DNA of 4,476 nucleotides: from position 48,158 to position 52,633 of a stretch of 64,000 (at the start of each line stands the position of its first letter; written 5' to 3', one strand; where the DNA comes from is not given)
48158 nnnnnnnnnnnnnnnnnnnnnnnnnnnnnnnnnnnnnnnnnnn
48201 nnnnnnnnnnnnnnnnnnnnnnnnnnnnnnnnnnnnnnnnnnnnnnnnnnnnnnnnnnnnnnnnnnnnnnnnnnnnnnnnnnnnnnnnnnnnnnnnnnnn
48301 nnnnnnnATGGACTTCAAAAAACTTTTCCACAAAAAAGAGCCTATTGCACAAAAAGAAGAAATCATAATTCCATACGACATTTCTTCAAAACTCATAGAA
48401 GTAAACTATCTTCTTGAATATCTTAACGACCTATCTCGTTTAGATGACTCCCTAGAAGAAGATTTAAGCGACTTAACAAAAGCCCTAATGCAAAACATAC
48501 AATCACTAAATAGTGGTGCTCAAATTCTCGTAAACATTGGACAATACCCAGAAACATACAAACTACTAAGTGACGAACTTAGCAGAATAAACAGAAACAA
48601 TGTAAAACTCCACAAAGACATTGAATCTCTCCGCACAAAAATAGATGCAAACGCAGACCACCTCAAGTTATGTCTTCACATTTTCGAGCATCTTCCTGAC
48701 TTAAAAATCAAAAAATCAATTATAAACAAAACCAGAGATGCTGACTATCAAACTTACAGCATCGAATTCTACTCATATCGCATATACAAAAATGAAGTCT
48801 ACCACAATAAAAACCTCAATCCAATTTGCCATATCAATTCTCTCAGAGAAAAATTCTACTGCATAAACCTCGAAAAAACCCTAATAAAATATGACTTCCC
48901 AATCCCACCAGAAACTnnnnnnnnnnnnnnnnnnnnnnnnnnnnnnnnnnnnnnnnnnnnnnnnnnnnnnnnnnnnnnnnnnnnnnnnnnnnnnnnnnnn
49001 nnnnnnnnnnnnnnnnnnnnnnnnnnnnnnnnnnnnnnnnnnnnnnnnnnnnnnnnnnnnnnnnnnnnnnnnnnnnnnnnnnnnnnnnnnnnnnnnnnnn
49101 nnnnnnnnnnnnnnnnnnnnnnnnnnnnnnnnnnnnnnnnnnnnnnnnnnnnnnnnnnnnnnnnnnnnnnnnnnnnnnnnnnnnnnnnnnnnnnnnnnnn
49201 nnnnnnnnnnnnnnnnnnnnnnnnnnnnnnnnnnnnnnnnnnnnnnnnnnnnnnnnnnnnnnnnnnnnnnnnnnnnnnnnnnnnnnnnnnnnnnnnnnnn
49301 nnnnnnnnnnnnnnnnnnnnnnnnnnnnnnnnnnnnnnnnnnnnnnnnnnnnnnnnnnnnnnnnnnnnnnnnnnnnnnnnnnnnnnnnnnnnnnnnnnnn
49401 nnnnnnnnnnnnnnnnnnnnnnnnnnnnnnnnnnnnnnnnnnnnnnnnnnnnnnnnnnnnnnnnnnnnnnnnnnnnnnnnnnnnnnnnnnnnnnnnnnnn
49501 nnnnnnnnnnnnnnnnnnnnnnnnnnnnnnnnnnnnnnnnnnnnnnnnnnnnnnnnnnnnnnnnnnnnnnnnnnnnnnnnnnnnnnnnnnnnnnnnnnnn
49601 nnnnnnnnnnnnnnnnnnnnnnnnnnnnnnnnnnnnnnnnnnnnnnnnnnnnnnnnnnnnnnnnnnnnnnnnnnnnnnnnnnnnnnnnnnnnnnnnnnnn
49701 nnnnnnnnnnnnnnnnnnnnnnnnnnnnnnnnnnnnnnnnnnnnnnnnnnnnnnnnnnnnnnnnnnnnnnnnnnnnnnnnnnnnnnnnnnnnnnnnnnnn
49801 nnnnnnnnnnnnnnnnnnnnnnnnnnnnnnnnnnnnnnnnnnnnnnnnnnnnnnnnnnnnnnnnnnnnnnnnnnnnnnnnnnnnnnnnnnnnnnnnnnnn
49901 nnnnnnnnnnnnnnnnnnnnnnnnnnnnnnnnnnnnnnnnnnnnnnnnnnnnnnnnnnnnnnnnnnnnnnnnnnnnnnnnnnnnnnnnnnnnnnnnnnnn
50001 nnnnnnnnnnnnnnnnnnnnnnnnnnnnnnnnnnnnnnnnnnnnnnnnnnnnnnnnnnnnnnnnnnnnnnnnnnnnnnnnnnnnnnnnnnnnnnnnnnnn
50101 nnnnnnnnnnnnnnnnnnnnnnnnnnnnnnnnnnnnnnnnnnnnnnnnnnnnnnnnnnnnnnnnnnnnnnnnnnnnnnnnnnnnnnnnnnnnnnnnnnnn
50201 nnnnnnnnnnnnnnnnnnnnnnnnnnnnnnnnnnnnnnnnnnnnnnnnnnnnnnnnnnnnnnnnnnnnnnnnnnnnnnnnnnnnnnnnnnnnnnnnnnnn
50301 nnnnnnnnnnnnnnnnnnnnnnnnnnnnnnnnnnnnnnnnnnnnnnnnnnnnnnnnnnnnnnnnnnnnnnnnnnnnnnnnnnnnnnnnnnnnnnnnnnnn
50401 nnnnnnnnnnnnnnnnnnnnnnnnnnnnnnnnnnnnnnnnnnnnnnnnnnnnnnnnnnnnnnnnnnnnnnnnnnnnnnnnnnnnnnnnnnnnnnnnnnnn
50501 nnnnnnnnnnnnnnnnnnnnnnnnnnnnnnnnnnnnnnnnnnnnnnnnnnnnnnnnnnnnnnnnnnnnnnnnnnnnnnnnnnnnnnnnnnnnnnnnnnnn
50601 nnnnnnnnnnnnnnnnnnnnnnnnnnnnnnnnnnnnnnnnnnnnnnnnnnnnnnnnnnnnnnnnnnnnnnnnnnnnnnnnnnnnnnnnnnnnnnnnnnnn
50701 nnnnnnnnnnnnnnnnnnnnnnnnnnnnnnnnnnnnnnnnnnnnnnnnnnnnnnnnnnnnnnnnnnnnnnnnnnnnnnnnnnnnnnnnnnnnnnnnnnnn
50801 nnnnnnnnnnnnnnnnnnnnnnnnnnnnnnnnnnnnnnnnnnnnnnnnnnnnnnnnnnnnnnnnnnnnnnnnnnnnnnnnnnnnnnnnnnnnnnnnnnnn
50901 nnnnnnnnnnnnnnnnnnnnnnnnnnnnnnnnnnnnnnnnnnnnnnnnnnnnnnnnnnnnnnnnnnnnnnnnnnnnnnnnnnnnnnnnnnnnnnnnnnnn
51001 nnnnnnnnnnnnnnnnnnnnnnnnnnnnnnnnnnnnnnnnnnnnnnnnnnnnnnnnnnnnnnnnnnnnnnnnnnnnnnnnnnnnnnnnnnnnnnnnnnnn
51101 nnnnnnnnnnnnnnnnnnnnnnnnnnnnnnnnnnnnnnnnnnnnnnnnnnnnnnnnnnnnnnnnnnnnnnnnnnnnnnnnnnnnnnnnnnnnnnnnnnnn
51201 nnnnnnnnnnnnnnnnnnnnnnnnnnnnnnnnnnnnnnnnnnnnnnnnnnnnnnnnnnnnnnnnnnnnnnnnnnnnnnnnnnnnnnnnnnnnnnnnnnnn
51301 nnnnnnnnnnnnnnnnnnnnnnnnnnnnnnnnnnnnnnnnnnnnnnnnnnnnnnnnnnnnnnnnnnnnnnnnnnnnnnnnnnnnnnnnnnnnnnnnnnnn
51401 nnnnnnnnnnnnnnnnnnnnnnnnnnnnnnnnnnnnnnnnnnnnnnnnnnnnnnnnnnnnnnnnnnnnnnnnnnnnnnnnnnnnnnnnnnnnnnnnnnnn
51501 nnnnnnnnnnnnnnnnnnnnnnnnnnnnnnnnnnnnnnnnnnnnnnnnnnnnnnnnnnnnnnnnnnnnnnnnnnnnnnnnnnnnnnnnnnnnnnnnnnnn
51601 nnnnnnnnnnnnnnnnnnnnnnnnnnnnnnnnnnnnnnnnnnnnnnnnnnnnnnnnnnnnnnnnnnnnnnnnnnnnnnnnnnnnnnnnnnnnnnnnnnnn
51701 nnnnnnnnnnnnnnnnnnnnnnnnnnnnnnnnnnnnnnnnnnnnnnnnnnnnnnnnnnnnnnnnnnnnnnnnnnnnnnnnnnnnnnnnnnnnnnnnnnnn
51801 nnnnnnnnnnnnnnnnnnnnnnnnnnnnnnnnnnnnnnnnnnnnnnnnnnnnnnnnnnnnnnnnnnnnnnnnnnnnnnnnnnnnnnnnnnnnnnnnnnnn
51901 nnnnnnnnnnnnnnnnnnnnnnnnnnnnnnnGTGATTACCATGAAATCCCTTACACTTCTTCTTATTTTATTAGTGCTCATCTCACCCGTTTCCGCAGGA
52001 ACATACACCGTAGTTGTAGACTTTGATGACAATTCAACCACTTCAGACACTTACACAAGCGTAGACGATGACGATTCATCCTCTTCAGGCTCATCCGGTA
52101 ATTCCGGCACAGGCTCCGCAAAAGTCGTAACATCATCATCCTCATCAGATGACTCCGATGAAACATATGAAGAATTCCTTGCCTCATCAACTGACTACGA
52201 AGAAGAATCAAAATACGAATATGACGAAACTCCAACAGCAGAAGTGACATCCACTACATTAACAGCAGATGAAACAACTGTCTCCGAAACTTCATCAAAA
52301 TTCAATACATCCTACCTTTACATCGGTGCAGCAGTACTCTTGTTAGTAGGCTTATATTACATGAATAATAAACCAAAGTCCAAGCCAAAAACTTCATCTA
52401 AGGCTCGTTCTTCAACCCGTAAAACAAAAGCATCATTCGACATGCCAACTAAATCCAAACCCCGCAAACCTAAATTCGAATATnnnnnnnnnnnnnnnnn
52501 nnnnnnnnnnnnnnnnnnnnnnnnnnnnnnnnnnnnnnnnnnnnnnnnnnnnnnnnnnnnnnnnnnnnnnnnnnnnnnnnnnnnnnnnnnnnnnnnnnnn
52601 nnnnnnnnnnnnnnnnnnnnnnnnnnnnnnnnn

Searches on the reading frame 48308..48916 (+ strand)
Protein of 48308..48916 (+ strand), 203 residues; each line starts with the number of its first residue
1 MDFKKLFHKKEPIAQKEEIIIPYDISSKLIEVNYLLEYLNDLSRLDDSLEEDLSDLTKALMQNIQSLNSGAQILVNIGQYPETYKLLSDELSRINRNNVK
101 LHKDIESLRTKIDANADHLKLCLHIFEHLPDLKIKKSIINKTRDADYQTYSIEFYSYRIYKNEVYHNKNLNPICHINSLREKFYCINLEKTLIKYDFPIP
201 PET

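Call 58: search_protein_families(library=pfam, proteins=[window:48308-48916:+], max_evalue=0.01)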
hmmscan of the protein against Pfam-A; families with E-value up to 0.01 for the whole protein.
window:48308-48916:+ (203 aa): 1 family
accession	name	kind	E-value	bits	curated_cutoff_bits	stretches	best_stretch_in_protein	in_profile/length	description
PF07798.16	CCDC90-like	-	0.0011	19.3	33.5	1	41-114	76-148/175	Coiled-coil domain-containing protein 90-like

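Call 92: search_protein_families(library=phrogs, proteins=[window:48308-48916:+], max_evalue=0.01)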
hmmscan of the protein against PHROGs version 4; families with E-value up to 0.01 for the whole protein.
window:48308-48916:+ (203 aa): 0 families

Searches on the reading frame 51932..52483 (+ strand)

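Call 59: search_protein_families(library=pfam, proteins=[window:51932-52483:+], max_evalue=0.01)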
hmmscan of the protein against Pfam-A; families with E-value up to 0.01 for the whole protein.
window:51932-52483:+ (184 aa): 0 families

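Call 92: search_protein_families(library=phrogs, proteins=[window:51932-52483:+], max_evalue=0.01)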
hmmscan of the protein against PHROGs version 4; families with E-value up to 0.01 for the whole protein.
window:51932-52483:+ (184 aa): 1 family
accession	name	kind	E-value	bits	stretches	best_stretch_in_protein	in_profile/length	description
phrog_28091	-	unknown function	0.0026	19.1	1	4-89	1-85/101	-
